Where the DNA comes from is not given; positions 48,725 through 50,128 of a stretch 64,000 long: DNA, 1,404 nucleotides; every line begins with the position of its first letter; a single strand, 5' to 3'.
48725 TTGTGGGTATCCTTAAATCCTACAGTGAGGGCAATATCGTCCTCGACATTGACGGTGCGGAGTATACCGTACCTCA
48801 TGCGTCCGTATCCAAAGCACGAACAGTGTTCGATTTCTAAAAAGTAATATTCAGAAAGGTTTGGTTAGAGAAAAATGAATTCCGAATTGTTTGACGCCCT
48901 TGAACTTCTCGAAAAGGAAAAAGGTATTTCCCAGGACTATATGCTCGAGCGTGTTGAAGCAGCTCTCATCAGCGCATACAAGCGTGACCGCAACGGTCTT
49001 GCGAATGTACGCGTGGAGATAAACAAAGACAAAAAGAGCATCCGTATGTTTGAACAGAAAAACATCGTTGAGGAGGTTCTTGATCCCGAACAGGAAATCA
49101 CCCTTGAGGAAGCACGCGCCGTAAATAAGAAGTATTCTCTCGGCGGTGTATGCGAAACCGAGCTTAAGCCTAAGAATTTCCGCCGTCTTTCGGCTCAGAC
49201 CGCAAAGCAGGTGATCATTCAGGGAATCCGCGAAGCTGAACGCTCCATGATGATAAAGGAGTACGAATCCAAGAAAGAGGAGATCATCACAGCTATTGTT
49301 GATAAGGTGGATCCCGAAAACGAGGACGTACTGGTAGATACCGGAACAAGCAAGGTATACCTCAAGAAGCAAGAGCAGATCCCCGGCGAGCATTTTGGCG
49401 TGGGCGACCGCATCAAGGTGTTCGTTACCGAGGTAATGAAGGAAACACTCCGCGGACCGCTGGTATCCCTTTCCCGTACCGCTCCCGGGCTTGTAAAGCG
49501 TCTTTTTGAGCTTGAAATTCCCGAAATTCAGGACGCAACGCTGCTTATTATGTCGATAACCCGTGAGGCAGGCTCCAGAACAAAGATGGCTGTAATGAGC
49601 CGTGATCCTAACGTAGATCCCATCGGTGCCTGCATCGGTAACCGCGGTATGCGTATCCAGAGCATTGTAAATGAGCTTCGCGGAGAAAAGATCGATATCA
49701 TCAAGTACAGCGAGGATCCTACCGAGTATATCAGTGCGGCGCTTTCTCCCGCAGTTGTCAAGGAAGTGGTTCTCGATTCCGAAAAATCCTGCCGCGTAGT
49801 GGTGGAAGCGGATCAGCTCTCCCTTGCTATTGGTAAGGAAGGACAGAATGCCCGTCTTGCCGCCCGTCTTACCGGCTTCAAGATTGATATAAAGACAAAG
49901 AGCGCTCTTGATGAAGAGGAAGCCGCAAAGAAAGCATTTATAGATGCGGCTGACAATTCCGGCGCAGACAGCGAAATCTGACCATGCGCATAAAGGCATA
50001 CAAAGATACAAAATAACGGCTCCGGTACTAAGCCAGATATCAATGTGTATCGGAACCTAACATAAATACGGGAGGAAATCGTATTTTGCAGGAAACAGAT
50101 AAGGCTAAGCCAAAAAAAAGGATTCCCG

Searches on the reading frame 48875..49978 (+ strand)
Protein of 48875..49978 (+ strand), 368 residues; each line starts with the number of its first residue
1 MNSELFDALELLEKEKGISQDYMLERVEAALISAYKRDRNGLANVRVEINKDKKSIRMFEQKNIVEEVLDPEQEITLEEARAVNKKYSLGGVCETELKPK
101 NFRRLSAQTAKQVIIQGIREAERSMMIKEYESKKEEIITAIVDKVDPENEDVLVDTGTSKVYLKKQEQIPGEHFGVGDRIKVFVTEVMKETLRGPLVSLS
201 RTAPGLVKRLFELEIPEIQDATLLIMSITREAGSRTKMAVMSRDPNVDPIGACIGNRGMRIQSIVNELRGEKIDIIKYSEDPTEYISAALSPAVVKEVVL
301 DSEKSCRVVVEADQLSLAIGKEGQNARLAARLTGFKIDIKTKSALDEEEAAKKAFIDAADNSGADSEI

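Call 52: search_protein_families(library=pfam, proteins=[window:48875-49978:+], max_evalue=0.0001)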
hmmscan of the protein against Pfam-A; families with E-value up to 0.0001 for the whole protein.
window:48875-49978:+ (368 aa): 3 families
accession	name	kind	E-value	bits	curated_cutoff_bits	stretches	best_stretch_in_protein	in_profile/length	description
PF08529.16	NusA_N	-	3.3e-38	131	23.8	1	4-123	1-118/119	NusA N-terminal domain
PF13184.12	KH_5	-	3.9e-29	101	27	1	232-298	1-67/69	NusA-like KH domain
PF23095.1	KH_NusA_C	-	4e-05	24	34.2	0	308-343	3-38/59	Transcription termination/antitermination protein NusA, KH domain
